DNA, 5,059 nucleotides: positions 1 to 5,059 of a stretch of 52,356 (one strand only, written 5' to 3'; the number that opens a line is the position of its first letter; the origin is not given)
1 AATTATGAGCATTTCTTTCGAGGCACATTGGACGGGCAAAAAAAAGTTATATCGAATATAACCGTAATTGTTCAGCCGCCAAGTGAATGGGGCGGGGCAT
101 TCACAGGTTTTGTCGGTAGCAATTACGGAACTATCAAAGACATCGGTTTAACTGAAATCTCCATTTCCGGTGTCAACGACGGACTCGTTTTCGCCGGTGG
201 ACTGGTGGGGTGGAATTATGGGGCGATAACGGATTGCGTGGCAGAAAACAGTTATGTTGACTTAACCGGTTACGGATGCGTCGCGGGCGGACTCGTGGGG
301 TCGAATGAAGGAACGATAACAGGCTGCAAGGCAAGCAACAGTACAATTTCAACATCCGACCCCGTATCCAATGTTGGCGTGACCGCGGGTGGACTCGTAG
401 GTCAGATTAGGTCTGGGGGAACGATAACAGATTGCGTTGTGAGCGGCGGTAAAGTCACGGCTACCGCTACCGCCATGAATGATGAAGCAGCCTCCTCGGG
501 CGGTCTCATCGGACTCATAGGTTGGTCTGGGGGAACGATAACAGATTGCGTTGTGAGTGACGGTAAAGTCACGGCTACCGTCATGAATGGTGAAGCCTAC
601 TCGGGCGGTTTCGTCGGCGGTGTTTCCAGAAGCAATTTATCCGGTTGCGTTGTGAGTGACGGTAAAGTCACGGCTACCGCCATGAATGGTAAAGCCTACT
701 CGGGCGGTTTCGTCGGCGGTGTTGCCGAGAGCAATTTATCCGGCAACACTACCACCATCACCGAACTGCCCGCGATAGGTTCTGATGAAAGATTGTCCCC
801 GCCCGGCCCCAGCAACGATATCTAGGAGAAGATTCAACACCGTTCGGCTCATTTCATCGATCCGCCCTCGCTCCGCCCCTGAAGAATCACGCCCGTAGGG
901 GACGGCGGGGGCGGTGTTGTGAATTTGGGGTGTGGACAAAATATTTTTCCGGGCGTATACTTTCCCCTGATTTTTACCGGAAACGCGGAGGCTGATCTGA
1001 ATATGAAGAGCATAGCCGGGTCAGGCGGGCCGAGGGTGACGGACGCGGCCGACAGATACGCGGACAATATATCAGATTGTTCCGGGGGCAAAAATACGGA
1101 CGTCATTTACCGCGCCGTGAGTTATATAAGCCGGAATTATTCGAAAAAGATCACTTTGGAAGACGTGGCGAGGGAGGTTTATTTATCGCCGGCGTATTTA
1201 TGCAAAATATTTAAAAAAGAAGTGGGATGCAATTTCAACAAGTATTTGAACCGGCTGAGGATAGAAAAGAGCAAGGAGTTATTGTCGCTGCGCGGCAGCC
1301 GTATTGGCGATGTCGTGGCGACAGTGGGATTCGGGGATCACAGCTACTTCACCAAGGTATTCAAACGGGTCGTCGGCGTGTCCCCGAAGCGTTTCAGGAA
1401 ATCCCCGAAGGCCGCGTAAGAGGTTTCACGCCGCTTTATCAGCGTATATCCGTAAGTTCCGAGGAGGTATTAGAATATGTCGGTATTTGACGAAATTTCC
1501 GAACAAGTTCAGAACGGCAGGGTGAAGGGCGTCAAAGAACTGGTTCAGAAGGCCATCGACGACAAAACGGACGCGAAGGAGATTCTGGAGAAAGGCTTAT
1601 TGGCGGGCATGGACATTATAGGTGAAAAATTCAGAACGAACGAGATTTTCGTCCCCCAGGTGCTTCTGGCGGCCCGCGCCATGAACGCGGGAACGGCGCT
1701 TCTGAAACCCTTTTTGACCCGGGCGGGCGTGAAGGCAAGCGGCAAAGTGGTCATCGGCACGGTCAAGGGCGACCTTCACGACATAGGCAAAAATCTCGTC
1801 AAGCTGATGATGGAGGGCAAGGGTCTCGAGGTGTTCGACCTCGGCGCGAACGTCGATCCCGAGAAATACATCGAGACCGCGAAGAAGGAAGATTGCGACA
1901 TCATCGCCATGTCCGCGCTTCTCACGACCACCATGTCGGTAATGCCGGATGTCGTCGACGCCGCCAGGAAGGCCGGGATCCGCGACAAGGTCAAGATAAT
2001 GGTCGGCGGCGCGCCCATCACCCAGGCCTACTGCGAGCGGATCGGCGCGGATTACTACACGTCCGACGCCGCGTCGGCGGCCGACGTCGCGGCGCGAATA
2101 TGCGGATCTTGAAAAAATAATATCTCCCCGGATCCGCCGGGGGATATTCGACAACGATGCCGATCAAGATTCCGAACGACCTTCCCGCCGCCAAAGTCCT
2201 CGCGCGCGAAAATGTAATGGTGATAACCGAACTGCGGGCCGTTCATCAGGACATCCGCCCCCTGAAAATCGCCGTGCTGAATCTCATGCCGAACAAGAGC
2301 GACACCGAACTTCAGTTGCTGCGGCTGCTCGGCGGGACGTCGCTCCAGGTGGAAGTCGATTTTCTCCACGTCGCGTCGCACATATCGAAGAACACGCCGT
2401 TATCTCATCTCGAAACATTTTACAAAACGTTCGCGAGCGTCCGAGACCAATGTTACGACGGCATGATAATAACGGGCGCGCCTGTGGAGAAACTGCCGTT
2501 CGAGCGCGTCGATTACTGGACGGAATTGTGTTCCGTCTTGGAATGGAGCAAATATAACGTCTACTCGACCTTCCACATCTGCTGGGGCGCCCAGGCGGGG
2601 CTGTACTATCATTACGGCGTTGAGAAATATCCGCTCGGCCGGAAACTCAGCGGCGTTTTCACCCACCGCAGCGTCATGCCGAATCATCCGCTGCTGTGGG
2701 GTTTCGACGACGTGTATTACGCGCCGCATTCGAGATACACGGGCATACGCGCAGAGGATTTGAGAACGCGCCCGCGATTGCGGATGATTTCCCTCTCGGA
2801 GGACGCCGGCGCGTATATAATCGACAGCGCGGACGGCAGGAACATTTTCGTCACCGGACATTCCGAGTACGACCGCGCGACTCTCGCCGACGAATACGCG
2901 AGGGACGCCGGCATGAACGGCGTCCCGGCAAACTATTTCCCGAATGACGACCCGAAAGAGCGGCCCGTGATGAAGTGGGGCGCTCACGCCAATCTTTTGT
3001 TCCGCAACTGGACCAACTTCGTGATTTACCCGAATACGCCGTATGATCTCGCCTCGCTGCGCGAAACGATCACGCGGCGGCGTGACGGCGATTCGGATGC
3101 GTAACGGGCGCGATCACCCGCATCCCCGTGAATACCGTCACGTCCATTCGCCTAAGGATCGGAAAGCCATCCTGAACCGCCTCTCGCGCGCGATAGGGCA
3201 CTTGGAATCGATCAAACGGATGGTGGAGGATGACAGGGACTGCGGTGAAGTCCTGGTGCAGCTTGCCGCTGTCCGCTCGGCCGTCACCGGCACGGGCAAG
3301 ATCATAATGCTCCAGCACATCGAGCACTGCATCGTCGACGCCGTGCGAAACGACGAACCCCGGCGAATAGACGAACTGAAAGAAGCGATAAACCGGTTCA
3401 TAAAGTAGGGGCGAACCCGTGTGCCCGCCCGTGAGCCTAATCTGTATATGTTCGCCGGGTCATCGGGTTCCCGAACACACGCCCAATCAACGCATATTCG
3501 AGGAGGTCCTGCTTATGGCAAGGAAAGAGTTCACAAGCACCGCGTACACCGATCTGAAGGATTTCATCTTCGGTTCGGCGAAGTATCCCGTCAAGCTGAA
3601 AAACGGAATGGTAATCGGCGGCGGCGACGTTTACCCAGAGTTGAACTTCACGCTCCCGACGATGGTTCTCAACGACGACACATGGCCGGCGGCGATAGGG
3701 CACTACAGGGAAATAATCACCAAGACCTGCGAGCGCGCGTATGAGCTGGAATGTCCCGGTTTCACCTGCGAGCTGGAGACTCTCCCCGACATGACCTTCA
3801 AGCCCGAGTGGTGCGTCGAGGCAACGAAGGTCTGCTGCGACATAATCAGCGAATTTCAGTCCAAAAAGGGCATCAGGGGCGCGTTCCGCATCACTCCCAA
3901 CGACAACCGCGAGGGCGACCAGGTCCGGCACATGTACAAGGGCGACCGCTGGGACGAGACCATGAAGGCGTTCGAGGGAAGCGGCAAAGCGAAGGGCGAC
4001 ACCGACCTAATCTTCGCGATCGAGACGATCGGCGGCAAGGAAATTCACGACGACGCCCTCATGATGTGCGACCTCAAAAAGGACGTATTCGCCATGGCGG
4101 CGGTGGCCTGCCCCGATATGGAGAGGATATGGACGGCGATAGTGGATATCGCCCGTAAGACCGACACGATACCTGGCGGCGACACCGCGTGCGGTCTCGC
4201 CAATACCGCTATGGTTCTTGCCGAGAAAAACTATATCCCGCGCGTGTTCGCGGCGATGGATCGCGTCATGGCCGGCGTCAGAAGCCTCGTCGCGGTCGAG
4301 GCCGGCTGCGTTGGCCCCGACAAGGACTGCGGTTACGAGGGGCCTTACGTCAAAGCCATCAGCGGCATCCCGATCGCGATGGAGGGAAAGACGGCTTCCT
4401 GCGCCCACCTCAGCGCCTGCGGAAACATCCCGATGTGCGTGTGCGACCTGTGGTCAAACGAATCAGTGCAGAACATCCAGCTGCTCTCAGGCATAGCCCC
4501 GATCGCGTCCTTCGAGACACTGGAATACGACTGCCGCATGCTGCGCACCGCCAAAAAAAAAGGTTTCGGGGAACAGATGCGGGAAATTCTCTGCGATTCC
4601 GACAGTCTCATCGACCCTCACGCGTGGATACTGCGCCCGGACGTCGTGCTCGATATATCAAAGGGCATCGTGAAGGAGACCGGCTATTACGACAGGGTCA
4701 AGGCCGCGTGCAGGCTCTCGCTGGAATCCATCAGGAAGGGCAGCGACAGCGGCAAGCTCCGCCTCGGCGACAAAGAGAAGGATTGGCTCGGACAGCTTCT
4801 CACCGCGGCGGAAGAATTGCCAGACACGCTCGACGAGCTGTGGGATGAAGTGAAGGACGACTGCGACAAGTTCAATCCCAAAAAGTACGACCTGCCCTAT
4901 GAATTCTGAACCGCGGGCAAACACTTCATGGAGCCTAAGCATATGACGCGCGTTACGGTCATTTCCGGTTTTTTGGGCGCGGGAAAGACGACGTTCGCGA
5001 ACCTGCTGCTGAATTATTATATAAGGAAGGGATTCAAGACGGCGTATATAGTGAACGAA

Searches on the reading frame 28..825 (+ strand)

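Call 17: search_protein_families(library=pfam, proteins=[window:28-825:+], max_evalue=0.001)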
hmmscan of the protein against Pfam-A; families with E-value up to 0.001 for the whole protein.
window:28-825:+ (265 aa): 1 family
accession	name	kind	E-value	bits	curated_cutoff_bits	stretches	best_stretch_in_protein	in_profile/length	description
PF07581.17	Glug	-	3.1e-15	55.9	20.5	0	84-108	3-28/28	The GLUG motif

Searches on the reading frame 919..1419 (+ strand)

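Call 17: search_protein_families(library=pfam, proteins=[window:919-1419:+], max_evalue=0.001)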
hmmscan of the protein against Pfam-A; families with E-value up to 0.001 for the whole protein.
window:919-1419:+ (166 aa): 2 families
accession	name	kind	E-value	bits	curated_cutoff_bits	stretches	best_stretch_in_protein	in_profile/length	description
PF12833.13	HTH_18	-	2.1e-21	76.4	33.6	1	84-161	2-79/80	Helix-turn-helix domain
PF00165.29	HTH_AraC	-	7.8e-21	74.2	26.6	2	126-161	8-42/42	Bacterial regulatory helix-turn-helix proteins, AraC family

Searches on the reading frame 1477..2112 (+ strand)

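Call 17: search_protein_families(library=pfam, proteins=[window:1477-2112:+], max_evalue=0.001)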
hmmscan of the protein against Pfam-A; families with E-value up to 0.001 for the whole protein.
window:1477-2112:+ (211 aa): 2 families
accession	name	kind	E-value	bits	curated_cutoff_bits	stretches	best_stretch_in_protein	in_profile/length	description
PF02310.24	B12-binding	-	6.9e-29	100.6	32.1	1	89-195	1-113/121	B12 binding domain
PF02607.22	B12-binding_2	-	3.9e-22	78.7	23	1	4-77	2-74/74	B12 binding domain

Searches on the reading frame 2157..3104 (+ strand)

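Call 17: search_protein_families(library=pfam, proteins=[window:2157-3104:+], max_evalue=0.001)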
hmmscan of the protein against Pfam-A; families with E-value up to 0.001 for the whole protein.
window:2157-3104:+ (315 aa): 1 family
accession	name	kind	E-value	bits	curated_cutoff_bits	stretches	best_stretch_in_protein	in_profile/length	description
PF04204.22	HTS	-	4e-126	420.5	27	1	2-296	1-298/298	Homoserine O-succinyltransferase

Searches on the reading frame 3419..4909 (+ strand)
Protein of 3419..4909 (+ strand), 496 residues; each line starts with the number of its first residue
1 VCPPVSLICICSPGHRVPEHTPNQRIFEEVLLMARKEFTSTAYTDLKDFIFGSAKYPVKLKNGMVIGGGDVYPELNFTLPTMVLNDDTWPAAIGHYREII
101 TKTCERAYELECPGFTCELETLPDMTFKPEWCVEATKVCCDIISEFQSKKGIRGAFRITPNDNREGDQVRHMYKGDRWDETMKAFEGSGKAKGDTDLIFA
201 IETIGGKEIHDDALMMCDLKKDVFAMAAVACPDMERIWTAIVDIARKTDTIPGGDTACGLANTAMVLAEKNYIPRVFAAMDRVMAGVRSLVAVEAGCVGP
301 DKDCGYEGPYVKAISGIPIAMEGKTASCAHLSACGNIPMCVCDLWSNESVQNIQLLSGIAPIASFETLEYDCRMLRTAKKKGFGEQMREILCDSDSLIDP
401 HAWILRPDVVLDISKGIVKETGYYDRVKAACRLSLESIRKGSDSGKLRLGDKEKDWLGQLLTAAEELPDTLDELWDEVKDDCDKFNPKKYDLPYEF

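Call 17: search_protein_families(library=pfam, proteins=[window:3419-4909:+], max_evalue=0.001)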
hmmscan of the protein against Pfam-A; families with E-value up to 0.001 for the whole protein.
window:3419-4909:+ (496 aa): 1 family
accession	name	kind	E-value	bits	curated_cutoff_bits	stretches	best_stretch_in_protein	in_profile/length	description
PF12176.13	MtaB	-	5.6e-150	500.6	25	1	36-491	2-460/460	Methanol-cobalamin methyltransferase B subunit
